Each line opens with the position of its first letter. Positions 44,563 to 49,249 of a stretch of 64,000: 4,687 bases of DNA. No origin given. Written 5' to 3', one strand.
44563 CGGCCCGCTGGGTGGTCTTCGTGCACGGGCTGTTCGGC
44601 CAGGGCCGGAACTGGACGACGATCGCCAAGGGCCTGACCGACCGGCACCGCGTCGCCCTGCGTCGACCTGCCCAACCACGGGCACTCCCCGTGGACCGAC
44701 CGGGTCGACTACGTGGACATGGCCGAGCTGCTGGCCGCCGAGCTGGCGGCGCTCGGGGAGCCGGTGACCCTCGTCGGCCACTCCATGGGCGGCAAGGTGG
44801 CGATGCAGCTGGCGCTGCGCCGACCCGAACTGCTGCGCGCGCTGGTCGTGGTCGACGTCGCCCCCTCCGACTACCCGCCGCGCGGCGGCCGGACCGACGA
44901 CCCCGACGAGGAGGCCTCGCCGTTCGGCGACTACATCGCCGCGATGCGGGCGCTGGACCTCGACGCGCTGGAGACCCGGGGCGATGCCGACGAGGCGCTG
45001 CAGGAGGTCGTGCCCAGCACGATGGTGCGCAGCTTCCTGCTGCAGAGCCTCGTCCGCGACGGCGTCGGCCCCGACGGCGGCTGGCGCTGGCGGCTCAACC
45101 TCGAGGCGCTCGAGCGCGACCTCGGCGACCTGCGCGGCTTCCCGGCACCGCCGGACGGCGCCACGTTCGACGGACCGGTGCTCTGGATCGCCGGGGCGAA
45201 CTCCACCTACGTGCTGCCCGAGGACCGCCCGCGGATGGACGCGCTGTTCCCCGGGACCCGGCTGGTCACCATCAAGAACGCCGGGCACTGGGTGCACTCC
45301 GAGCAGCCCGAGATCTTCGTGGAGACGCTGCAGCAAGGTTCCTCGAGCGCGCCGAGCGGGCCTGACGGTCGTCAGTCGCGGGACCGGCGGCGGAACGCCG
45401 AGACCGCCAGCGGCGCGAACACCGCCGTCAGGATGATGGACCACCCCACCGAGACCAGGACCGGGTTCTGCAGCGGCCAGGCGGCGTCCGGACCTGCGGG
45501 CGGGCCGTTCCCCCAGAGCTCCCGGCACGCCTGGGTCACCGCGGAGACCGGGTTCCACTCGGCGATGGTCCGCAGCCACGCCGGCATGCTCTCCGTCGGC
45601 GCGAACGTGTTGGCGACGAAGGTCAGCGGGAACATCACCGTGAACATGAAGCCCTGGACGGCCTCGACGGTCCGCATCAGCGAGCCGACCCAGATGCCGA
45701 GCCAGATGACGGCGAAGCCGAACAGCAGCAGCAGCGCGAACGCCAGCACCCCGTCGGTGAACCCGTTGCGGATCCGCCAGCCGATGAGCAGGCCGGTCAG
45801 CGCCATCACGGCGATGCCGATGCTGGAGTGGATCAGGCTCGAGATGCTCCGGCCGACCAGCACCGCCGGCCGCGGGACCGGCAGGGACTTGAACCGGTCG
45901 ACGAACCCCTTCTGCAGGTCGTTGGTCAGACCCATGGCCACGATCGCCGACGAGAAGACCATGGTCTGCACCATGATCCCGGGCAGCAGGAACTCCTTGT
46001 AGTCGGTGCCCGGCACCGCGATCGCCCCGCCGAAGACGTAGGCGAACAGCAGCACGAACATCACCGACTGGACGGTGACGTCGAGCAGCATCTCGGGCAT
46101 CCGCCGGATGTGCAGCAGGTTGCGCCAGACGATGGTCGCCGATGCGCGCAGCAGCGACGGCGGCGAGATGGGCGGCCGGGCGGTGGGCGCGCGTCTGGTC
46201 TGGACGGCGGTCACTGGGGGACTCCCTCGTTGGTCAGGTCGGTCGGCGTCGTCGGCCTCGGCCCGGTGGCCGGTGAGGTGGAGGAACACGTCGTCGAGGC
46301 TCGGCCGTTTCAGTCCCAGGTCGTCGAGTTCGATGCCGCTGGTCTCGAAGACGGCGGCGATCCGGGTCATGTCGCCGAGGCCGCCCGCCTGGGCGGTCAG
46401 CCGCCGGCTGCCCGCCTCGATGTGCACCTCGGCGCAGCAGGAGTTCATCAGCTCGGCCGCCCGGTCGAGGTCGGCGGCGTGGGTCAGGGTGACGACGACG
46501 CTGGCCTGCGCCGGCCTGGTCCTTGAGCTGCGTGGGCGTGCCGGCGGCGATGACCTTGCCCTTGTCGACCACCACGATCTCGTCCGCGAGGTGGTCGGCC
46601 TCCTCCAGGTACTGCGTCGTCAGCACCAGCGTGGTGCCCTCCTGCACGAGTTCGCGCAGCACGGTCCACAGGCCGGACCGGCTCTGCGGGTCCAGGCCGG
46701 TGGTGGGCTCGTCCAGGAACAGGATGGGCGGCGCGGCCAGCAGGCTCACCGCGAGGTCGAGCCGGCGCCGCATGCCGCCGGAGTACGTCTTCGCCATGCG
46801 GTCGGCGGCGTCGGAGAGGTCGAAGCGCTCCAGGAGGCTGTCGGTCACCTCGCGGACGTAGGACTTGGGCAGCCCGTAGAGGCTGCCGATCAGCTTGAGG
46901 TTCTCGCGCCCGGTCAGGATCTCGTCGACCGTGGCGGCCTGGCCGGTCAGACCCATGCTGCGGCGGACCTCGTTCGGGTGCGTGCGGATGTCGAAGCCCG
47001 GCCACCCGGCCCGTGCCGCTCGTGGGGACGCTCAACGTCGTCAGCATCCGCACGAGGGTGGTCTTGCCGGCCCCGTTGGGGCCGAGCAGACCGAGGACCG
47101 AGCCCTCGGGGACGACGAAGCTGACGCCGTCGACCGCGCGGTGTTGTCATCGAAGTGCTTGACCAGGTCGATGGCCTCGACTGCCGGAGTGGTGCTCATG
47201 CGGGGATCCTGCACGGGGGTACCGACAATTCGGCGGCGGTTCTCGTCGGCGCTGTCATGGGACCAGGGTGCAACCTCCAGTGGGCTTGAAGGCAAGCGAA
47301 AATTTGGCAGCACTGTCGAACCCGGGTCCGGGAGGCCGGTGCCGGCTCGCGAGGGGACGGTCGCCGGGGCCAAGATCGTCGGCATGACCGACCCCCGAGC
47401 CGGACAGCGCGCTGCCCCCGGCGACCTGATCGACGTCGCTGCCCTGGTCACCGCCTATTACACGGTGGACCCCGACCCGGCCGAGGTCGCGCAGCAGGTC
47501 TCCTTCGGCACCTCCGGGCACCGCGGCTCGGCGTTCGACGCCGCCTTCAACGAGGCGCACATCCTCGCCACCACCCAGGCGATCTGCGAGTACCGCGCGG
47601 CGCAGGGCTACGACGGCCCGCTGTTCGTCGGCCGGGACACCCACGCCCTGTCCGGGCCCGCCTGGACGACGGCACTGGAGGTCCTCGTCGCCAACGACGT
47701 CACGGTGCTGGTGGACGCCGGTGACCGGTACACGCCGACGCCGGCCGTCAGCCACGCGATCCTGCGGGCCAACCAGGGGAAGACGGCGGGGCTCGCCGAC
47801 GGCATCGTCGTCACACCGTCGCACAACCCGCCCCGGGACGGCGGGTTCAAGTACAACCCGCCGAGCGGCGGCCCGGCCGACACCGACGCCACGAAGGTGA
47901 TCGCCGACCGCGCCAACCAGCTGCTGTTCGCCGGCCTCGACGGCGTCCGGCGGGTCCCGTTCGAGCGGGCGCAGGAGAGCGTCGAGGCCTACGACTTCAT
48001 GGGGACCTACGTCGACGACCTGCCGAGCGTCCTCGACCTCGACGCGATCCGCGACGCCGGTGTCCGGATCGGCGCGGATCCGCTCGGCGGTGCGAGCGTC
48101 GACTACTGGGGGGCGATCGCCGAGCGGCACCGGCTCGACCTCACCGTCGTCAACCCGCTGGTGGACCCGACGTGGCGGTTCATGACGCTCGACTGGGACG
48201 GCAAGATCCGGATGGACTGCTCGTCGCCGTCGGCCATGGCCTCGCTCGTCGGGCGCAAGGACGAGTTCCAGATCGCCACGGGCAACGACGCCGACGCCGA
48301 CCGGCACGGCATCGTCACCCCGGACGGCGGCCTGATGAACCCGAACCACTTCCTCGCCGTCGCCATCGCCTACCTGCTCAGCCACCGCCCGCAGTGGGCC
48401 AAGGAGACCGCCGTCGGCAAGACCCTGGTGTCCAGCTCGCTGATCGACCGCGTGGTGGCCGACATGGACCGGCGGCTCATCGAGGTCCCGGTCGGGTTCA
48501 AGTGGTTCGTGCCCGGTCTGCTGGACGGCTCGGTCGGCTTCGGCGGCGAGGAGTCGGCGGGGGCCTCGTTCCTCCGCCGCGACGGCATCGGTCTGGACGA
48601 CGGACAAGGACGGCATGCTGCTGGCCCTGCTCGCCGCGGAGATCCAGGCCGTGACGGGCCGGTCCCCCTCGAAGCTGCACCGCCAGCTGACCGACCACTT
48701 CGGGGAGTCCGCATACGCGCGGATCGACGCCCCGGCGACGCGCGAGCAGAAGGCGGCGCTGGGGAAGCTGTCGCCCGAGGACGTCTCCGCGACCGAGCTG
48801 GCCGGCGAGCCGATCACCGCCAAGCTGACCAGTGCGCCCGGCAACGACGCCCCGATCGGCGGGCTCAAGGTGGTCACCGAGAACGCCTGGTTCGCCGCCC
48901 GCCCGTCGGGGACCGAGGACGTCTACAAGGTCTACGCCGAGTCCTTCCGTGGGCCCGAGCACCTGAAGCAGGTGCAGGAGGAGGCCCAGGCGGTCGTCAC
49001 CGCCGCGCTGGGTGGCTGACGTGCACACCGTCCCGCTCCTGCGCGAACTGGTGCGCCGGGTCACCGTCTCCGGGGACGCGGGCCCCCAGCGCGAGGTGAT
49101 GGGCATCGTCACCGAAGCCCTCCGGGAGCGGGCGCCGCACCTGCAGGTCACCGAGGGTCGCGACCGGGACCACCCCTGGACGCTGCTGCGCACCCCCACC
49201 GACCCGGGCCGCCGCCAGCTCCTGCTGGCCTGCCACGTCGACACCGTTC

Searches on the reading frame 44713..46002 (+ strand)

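Call 13: search_protein_families(library=pfam, proteins=[window:44713-46002:+], max_evalue=0.001)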
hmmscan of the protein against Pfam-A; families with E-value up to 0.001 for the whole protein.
window:44713-46002:+ (429 aa): 6 families
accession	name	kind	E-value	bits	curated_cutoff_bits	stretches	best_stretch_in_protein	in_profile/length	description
PF00561.26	Abhydrolase_1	-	1.2e-15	58.3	25.8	1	2-198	54-244/245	alpha/beta hydrolase fold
PF12697.13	Abhydrolase_6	-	8.4e-15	56.5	26.3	1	6-204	54-216/217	Alpha/beta hydrolase family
PF00975.26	Thioesterase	-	3.2e-06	28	26.4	1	3-86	51-125/226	Thioesterase domain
PF12146.15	Hydrolase_4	-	2.1e-05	24.4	27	1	14-47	74-107/239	Serine aminopeptidase, S33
PF00756.26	Esterase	-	0.00017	21.9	22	1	4-40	103-139/251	Putative esterase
PF07819.20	PGAP1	-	0.00026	21.3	24.3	1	16-57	91-134/233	PGAP1-like alpha/beta domain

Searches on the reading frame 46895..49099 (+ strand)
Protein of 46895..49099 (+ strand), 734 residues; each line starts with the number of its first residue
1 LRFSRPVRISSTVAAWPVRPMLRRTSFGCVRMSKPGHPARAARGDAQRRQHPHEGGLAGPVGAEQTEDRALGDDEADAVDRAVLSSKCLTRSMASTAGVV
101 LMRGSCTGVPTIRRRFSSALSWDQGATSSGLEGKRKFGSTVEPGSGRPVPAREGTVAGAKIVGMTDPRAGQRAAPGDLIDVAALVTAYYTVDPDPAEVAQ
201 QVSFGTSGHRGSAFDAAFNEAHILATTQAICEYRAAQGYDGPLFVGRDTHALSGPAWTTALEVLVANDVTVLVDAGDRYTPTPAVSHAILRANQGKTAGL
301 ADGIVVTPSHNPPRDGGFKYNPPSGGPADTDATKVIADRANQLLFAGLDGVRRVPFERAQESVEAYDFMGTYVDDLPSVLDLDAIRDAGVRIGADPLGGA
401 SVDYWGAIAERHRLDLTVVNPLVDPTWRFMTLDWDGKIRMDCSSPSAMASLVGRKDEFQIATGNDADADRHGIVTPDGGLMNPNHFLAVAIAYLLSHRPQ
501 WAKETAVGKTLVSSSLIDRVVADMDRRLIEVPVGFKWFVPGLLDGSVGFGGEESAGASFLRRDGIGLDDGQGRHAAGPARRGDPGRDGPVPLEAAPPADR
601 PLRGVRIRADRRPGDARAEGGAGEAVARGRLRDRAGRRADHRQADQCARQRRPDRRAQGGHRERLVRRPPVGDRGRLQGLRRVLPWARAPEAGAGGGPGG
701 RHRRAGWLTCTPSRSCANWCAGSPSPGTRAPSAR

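Call 13: search_protein_families(library=pfam, proteins=[window:46895-49099:+], max_evalue=0.001)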
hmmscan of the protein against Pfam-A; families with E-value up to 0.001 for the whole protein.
window:46895-49099:+ (734 aa): 3 families
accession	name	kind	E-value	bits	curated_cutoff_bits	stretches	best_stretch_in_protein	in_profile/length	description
PF02878.22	PGM_PMM_I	-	5.6e-29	101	22.5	1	203-342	3-133/138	Phosphoglucomutase/phosphomannomutase, alpha/beta/alpha domain I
PF02880.22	PGM_PMM_III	-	1.1e-19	71.1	20.7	1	482-565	1-87/115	Phosphoglucomutase/phosphomannomutase, alpha/beta/alpha domain III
PF02879.22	PGM_PMM_II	-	4.6e-09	37.2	29.3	1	371-478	2-103/103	Phosphoglucomutase/phosphomannomutase, alpha/beta/alpha domain II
